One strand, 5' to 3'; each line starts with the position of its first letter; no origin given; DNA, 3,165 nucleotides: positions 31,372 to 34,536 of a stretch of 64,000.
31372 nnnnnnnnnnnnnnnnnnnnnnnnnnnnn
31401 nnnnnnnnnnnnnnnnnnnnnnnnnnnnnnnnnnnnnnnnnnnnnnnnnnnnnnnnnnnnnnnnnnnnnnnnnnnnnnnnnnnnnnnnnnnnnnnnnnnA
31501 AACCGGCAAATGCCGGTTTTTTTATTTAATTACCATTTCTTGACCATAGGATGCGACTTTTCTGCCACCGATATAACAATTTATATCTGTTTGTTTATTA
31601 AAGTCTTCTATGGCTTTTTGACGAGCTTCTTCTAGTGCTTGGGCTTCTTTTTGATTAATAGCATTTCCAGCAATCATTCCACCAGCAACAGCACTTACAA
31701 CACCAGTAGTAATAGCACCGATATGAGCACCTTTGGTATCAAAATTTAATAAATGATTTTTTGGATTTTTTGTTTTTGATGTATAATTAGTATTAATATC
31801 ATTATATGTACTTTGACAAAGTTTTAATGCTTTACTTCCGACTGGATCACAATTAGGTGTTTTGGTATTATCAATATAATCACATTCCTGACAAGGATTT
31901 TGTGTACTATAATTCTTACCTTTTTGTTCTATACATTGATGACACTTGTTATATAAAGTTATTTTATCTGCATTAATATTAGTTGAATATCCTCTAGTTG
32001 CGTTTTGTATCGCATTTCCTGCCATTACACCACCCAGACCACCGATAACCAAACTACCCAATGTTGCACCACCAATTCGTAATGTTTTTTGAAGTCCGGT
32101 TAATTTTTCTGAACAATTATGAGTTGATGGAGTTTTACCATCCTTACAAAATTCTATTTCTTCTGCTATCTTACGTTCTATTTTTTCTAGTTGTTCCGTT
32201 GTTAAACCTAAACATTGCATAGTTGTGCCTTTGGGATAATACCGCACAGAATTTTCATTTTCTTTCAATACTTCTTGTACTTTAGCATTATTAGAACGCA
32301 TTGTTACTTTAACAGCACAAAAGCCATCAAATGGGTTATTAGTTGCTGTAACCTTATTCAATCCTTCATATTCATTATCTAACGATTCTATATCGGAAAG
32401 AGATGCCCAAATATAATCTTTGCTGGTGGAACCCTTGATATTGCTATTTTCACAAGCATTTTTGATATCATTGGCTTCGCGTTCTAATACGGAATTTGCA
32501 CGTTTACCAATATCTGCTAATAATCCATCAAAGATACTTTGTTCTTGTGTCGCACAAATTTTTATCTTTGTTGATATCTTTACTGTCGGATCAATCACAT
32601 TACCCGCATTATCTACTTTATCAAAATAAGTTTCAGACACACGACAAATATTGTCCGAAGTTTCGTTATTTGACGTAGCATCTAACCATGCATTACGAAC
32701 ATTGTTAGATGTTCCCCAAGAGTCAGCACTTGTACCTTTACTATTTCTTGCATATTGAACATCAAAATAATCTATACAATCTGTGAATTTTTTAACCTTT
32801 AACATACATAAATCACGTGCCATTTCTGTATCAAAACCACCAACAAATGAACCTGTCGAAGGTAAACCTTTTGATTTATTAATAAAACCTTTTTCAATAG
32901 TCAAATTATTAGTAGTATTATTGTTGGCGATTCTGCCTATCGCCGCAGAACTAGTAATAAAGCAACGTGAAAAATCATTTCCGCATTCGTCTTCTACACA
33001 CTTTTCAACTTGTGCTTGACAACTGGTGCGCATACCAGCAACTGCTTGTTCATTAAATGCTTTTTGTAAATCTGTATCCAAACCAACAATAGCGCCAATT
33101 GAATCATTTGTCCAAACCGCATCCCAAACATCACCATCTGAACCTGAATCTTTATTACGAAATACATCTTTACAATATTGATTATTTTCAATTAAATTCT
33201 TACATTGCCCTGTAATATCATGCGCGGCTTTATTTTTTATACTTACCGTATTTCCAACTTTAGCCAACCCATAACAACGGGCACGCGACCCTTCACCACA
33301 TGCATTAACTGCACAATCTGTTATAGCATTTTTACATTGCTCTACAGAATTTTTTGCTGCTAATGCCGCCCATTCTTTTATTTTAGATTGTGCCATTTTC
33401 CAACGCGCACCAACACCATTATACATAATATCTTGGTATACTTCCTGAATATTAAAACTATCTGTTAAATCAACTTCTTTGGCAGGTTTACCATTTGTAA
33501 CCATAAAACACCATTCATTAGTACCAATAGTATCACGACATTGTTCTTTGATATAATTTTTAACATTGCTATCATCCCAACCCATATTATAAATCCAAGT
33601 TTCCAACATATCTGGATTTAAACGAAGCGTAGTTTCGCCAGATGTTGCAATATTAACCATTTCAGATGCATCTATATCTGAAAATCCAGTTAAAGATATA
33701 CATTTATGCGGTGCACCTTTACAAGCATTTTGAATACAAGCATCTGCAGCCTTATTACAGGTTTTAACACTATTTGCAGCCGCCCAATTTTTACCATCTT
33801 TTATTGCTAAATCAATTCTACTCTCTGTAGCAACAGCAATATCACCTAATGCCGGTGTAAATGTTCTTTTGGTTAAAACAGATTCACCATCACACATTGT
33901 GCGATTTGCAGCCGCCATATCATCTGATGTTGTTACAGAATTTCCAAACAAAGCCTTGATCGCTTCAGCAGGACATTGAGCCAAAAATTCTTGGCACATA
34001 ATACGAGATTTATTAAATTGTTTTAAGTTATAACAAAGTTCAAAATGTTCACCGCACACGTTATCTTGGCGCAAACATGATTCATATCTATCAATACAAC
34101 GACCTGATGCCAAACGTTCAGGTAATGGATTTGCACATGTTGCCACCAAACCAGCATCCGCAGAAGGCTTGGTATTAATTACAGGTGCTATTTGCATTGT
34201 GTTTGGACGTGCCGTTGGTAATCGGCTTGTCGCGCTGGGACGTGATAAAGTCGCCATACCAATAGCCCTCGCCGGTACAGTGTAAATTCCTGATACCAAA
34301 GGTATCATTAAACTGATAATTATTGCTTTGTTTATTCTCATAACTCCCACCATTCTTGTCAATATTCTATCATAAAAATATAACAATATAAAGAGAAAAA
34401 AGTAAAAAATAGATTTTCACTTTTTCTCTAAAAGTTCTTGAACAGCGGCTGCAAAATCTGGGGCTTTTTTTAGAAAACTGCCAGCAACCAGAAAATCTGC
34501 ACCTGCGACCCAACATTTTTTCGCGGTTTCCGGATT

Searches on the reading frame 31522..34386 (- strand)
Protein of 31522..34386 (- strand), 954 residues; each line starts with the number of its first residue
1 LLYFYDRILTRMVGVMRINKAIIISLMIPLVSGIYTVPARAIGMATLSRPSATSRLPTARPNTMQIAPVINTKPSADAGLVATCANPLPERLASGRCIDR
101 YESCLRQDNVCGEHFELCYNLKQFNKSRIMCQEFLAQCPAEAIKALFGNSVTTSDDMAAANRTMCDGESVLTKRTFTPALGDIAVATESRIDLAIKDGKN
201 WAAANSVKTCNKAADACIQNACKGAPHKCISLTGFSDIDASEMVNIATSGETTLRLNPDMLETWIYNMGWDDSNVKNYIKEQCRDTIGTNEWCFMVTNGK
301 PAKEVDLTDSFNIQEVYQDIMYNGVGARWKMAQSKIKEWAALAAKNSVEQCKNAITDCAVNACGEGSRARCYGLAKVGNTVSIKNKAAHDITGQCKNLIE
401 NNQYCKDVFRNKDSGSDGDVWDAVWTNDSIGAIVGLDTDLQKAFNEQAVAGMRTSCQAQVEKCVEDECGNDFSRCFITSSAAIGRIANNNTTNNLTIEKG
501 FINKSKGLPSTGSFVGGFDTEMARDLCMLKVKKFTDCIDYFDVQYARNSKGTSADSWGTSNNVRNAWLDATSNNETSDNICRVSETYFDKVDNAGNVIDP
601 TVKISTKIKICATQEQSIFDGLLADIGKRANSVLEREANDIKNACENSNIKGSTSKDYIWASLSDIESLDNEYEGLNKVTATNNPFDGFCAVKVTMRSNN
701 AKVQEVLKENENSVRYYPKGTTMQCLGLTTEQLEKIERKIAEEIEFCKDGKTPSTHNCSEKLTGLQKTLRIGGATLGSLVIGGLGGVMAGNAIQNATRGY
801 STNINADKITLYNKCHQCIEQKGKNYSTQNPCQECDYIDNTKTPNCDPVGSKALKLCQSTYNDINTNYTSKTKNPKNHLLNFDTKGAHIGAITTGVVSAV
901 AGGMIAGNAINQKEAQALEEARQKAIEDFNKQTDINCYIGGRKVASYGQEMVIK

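Call 27: find_encoding_contigs(protein=window:31522-34386:-, flank=10000, max_places=1)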
Protein window:31522-34386:- (954 aa): no gene with exactly this product is on record in the collection.

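Call 30: search_protein_families(library=pfam, proteins=[window:31522-34386:-], max_evalue=0.0001)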
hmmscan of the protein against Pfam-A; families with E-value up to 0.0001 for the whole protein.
window:31522-34386:- (954 aa): 0 families
